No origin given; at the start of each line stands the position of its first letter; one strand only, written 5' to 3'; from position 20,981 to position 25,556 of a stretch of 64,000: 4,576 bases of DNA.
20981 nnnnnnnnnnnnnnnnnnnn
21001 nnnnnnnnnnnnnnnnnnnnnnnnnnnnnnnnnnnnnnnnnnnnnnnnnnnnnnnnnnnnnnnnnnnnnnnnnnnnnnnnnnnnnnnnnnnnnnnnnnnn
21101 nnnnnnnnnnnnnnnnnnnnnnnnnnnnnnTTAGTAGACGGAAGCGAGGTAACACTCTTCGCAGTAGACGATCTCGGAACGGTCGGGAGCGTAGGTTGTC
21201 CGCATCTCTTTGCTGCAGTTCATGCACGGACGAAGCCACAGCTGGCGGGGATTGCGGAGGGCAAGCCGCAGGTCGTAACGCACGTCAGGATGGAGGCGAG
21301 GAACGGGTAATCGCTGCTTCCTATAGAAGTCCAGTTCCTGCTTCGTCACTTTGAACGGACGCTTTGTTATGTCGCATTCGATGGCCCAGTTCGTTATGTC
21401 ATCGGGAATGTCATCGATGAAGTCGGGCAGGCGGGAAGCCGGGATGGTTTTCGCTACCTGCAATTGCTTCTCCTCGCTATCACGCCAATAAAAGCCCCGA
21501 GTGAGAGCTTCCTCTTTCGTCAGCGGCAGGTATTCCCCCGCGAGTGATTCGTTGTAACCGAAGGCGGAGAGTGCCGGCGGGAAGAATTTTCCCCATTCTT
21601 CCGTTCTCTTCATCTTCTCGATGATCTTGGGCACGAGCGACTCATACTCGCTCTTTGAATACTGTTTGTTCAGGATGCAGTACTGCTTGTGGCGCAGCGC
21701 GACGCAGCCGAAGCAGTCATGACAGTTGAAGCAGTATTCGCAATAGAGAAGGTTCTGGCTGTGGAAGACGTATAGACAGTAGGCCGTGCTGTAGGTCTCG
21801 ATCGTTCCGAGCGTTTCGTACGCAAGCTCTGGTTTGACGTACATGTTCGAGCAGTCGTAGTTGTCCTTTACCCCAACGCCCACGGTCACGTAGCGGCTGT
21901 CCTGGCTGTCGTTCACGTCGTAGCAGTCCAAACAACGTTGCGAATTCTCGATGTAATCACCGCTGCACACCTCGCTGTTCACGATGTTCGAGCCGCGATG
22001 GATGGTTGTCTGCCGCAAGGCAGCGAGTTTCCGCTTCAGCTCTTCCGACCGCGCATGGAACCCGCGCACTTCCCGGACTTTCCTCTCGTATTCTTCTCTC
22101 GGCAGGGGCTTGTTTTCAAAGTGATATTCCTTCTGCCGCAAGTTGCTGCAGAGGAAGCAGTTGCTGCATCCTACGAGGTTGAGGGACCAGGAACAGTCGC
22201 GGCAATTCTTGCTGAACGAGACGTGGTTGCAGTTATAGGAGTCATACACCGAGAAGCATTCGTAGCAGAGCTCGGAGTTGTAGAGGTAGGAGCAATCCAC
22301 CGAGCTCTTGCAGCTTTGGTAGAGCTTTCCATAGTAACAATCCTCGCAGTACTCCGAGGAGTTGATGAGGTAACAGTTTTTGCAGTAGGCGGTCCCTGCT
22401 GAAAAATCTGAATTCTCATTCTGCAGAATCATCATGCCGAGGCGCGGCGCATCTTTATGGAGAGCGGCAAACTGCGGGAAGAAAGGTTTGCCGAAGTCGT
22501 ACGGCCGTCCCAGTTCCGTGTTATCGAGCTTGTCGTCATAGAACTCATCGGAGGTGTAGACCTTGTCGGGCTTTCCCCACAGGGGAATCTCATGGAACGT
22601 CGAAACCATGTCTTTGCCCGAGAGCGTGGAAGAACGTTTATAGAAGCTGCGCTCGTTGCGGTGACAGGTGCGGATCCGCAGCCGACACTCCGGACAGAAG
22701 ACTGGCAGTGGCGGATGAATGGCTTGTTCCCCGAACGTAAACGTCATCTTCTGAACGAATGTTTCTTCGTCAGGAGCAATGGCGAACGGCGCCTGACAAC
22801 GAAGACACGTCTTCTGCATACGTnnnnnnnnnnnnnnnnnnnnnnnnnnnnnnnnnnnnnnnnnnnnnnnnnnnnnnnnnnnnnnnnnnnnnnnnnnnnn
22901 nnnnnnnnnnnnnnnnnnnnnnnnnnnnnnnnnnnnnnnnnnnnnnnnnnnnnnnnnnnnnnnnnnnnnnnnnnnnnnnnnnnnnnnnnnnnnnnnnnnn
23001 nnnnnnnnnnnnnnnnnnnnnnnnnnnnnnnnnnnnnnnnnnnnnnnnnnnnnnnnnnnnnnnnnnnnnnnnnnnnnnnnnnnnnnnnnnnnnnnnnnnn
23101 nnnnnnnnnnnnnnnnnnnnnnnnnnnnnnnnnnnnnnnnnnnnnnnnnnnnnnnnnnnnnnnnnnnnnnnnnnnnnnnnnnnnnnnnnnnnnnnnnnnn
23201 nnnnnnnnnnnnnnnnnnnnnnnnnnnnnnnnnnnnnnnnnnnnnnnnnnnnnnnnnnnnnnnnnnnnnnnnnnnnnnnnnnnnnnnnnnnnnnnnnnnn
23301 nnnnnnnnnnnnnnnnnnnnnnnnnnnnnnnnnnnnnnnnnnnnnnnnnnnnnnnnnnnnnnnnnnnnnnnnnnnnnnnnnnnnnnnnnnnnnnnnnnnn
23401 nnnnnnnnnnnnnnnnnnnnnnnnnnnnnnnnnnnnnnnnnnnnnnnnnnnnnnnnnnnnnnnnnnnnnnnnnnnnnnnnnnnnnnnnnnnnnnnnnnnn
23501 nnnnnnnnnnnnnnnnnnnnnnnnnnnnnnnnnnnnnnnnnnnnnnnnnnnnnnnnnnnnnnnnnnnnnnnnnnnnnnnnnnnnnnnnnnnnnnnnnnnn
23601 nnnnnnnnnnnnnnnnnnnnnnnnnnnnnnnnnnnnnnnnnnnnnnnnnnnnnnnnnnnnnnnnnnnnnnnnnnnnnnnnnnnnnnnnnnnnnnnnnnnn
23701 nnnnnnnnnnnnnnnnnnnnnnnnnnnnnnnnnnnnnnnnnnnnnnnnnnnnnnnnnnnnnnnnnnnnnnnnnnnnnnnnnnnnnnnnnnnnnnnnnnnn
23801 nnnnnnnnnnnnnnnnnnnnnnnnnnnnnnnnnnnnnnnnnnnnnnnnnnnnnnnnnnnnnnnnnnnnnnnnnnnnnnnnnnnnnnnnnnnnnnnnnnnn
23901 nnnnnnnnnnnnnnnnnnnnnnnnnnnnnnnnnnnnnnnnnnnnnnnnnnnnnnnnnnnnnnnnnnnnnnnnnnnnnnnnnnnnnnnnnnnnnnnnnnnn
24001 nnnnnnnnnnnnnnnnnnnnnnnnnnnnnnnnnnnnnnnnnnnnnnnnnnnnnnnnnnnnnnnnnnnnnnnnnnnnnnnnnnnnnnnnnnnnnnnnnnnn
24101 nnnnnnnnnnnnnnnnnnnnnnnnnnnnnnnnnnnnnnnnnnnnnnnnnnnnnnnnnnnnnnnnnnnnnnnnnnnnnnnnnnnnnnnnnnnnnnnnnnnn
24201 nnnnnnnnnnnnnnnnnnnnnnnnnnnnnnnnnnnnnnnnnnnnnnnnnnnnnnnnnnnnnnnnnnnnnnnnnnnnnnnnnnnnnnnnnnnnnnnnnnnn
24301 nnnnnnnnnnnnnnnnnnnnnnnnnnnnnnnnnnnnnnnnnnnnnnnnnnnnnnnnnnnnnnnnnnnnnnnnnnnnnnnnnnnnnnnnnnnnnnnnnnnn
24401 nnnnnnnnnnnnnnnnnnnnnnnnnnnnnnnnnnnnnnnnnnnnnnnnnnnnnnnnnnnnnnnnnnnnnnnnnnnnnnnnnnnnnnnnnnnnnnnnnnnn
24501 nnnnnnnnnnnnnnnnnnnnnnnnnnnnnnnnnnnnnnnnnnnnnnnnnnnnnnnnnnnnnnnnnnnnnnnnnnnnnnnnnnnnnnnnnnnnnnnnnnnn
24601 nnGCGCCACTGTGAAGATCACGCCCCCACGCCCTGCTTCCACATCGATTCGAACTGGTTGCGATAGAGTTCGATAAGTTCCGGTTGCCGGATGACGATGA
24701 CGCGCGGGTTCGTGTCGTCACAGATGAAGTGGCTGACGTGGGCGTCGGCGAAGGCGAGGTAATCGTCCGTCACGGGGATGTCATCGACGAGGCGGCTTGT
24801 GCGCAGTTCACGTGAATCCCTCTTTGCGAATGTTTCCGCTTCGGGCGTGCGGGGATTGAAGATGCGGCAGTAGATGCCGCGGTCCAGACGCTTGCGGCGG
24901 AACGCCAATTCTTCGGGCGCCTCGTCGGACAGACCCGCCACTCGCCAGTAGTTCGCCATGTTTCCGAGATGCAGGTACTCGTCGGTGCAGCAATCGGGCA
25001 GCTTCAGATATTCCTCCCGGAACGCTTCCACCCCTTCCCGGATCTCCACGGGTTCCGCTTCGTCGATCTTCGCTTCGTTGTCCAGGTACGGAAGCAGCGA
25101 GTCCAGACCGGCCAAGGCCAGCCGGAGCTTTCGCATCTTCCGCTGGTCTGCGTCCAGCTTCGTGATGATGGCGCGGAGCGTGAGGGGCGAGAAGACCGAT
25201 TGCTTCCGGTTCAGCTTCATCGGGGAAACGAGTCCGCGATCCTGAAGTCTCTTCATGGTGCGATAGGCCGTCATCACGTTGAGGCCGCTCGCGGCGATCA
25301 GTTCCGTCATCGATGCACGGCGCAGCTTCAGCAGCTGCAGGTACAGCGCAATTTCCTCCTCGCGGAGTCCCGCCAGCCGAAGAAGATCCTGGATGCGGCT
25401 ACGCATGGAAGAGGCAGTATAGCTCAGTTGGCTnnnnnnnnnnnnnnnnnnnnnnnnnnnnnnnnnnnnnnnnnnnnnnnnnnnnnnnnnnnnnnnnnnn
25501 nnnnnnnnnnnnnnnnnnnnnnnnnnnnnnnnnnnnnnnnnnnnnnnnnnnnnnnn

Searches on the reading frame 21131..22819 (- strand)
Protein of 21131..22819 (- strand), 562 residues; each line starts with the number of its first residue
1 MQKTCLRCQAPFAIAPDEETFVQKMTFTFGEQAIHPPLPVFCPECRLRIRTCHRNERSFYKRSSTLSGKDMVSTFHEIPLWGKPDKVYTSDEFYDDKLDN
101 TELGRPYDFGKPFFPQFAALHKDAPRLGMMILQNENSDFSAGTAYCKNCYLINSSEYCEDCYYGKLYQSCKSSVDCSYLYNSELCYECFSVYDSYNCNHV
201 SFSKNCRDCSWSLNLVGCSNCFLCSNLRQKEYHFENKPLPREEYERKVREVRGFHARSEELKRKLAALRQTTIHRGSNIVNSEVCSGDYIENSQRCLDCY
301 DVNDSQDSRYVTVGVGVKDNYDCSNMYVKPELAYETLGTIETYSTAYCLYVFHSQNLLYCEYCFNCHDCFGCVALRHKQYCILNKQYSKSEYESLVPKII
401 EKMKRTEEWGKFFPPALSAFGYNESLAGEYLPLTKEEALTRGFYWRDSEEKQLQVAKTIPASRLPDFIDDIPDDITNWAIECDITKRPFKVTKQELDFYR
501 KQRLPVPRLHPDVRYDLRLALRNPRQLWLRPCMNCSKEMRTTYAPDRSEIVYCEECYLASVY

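Call 6: search_protein_families(library=pfam, proteins=[window:21131-22819:-], max_evalue=0.01)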
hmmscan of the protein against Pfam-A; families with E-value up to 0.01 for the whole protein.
window:21131-22819:- (562 aa): 1 family
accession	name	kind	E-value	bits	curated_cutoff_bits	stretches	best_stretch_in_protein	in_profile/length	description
PF23477.1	zf_Tbcl_2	-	0.0012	19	27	1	532-558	8-34/37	Probable treble clef zinc finger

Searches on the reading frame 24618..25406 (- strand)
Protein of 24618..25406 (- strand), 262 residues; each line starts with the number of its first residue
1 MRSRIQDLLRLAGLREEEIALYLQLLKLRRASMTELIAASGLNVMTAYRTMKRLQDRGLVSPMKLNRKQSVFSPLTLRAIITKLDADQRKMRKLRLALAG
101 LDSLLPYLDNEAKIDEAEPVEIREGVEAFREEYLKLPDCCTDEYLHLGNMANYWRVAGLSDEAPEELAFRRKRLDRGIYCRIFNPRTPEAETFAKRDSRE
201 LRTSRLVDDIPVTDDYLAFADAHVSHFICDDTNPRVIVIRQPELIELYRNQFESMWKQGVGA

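Call 6: search_protein_families(library=pfam, proteins=[window:24618-25406:-], max_evalue=0.01)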
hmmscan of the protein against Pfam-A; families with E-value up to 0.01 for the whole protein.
window:24618-25406:- (262 aa): 3 families
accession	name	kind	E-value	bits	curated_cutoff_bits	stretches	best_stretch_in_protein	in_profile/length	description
PF01978.25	TrmB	-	1e-08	35.3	25.6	1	12-66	4-58/68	Sugar-specific transcriptional regulator TrmB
PF01475.25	FUR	-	0.0017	18.9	23.1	0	43-73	42-72/121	Ferric uptake regulator family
PF13412.12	HTH_24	-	0.0066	16.4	21.9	0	30-60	17-47/48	Winged helix-turn-helix DNA-binding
